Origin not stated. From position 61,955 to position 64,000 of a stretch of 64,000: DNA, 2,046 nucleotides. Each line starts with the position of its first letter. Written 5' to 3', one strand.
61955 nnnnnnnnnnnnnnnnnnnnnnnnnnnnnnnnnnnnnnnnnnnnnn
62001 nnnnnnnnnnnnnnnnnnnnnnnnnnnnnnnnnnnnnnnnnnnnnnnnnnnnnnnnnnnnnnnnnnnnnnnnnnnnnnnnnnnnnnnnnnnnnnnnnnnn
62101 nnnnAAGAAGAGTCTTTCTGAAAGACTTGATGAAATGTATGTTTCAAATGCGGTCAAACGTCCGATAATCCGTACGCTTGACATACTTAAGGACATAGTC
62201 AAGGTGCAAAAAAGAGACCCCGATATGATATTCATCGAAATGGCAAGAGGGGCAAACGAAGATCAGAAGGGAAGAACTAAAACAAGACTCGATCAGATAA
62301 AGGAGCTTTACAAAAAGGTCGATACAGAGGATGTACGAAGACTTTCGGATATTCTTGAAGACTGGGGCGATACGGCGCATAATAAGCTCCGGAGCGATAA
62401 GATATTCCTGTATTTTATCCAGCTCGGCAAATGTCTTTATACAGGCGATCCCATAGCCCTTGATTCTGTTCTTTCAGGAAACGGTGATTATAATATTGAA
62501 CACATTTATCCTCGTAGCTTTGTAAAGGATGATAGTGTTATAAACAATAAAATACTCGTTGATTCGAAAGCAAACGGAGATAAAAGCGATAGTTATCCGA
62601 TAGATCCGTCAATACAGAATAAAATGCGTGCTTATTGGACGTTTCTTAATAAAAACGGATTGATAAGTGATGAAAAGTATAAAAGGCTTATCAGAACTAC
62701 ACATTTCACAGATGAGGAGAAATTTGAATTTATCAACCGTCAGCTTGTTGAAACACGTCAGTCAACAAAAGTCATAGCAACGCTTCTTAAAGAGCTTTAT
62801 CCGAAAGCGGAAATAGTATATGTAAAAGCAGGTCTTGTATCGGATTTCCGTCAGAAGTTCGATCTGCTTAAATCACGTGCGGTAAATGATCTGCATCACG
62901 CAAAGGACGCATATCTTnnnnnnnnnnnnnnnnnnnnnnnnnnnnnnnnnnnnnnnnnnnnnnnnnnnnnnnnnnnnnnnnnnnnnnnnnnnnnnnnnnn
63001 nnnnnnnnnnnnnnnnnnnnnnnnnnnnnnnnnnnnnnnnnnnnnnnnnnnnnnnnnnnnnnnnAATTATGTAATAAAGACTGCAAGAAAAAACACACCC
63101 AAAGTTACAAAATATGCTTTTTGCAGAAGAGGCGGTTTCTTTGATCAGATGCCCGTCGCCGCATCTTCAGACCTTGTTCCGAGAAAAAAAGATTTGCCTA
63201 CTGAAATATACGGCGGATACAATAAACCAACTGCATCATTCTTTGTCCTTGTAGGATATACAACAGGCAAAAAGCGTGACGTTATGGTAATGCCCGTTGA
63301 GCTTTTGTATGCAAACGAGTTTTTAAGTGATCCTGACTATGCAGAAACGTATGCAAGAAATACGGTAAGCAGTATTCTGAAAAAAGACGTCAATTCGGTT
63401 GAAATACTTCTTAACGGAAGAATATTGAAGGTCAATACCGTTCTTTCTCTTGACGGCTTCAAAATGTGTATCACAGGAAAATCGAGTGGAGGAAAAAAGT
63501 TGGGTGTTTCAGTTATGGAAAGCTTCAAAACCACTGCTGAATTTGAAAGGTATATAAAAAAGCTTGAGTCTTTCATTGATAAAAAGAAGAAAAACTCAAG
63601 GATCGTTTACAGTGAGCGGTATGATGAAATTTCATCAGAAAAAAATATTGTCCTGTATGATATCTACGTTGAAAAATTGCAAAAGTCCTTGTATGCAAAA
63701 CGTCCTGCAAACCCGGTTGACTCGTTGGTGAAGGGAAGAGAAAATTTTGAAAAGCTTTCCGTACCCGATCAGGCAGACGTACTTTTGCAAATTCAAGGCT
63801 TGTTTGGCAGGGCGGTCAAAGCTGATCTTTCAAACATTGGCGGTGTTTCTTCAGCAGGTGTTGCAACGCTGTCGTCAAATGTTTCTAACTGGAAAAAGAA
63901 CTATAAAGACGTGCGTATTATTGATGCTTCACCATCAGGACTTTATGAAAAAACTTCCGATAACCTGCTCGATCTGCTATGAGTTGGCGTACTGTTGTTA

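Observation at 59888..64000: Complete SpCas9-sized type II cas9 ends 18 nt before the window edge; the rest of the CRISPR-Cas locus should lie just downstream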

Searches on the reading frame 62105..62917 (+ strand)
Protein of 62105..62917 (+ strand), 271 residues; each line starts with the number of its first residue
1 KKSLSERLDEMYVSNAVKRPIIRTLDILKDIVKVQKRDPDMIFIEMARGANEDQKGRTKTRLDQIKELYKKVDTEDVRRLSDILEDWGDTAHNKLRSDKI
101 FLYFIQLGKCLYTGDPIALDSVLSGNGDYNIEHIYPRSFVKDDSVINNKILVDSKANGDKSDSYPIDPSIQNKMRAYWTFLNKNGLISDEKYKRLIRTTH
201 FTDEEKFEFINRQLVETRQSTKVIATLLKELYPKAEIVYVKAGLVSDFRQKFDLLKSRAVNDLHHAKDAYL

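Call 41: search_solved_structures(query=window:62105-62917:+, show_alignments=3, max_evalue=1e-10)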
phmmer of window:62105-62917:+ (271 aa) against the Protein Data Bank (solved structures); distinct sequences matched with E-value up to 1e-10: 57.
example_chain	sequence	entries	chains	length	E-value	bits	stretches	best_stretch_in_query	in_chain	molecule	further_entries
9jwk_A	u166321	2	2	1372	1.3e-65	224.9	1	6-271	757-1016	CRISPR-associated endonuclease Cas9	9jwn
9vj8_S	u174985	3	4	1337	3.3e-44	154.8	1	2-271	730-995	CRISPR-associated endonuclease Cas9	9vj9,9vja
8pj9_A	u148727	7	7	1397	7.6e-41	143.7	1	6-271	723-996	CRISPR-associated endonuclease Cas9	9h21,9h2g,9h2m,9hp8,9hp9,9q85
7vk9_A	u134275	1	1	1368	6.9e-37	130.8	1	3-271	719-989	CRISPR-associated endonuclease Cas9/Csn1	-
7v59_B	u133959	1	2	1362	7e-37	130.8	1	3-271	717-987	CRISPR-associated endonuclease Cas9/Csn1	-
9h4l_A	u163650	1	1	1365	7e-37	130.7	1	3-271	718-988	CRISPR-associated endonuclease Cas9/Csn1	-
6mcb_A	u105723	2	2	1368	7.1e-37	130.7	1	3-271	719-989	CRISPR-associated endonuclease Cas9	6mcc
8t79_A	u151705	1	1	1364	7.1e-37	130.7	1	3-271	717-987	CRISPR-associated endonuclease Cas9/Csn1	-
4zt0_A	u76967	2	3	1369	7.1e-37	130.7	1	3-271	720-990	CRISPR-associated endonuclease Cas9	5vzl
5f9r_B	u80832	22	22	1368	7.1e-37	130.7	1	3-271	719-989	CRISPR-associated endonuclease Cas9/Csn1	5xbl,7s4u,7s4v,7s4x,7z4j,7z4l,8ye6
8u3y_A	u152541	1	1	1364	7.1e-37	130.7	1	3-271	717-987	CRISPR-associated endonuclease Cas9/Csn1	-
6ifo_A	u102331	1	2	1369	7.1e-37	130.7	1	3-271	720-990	CRISPR-associated endonuclease Cas9/Csn1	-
8t6t_A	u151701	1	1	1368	7.1e-37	130.7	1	3-271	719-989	CRISPR-associated endonuclease Cas9/Csn1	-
9k4c_A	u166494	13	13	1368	7.1e-37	130.7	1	3-271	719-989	CRISPR-associated endonuclease Cas9/Csn1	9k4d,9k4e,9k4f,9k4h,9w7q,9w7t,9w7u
7s37_P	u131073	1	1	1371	7.1e-37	130.7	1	3-271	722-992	CRISPR-associated endonuclease Cas9/Csn1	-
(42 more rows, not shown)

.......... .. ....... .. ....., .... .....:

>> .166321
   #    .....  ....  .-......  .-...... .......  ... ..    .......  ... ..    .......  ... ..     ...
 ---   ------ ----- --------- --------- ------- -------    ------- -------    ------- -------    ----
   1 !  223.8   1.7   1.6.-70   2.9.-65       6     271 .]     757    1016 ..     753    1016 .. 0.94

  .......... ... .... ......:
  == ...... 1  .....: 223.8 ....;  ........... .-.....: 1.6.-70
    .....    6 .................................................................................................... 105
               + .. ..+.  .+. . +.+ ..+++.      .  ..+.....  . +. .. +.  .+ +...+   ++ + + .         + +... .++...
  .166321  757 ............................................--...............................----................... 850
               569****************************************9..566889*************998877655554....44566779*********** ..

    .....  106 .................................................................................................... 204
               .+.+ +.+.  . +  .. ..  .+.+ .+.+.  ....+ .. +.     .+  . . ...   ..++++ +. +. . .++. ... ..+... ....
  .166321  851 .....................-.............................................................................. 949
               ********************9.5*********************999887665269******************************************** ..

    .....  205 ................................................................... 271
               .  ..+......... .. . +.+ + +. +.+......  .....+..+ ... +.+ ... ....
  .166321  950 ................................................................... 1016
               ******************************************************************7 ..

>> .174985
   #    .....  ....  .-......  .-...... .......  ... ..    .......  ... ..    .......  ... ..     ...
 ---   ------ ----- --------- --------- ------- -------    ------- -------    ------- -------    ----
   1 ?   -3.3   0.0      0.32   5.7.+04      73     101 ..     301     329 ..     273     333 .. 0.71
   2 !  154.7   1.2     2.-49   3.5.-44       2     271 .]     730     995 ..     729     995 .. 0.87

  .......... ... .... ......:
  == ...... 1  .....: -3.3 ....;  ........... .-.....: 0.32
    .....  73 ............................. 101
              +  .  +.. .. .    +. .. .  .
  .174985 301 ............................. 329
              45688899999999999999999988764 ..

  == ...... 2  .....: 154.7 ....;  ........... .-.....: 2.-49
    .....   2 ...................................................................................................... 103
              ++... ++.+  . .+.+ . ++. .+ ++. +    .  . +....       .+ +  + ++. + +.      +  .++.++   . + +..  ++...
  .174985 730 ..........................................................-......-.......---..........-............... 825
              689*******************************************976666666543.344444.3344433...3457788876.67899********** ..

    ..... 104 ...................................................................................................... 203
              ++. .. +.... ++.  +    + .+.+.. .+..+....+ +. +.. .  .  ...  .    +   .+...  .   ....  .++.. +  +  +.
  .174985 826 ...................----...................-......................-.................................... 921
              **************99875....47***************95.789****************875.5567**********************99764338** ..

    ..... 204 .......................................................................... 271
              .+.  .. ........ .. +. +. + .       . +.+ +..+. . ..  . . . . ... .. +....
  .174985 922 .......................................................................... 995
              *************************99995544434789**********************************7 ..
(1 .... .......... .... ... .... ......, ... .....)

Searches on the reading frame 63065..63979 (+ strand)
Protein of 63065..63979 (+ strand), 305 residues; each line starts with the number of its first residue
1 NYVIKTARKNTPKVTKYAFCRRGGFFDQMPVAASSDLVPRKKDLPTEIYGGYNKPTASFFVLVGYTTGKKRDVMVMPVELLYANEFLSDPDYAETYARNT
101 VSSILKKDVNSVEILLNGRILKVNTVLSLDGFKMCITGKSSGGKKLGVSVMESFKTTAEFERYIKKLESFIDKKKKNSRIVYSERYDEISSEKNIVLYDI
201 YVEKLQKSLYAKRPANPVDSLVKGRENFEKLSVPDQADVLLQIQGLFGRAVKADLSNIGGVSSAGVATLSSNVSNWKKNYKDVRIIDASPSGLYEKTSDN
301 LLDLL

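Call 55: search_solved_structures(query=window:63065-63979:+, show_alignments=1, max_evalue=0.001)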
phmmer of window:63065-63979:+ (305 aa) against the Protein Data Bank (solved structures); distinct sequences matched with E-value up to 0.001: 1.
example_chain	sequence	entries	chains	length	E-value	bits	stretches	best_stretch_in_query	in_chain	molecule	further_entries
9jwk_A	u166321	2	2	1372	7.8e-20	74.7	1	3-302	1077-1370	CRISPR-associated endonuclease Cas9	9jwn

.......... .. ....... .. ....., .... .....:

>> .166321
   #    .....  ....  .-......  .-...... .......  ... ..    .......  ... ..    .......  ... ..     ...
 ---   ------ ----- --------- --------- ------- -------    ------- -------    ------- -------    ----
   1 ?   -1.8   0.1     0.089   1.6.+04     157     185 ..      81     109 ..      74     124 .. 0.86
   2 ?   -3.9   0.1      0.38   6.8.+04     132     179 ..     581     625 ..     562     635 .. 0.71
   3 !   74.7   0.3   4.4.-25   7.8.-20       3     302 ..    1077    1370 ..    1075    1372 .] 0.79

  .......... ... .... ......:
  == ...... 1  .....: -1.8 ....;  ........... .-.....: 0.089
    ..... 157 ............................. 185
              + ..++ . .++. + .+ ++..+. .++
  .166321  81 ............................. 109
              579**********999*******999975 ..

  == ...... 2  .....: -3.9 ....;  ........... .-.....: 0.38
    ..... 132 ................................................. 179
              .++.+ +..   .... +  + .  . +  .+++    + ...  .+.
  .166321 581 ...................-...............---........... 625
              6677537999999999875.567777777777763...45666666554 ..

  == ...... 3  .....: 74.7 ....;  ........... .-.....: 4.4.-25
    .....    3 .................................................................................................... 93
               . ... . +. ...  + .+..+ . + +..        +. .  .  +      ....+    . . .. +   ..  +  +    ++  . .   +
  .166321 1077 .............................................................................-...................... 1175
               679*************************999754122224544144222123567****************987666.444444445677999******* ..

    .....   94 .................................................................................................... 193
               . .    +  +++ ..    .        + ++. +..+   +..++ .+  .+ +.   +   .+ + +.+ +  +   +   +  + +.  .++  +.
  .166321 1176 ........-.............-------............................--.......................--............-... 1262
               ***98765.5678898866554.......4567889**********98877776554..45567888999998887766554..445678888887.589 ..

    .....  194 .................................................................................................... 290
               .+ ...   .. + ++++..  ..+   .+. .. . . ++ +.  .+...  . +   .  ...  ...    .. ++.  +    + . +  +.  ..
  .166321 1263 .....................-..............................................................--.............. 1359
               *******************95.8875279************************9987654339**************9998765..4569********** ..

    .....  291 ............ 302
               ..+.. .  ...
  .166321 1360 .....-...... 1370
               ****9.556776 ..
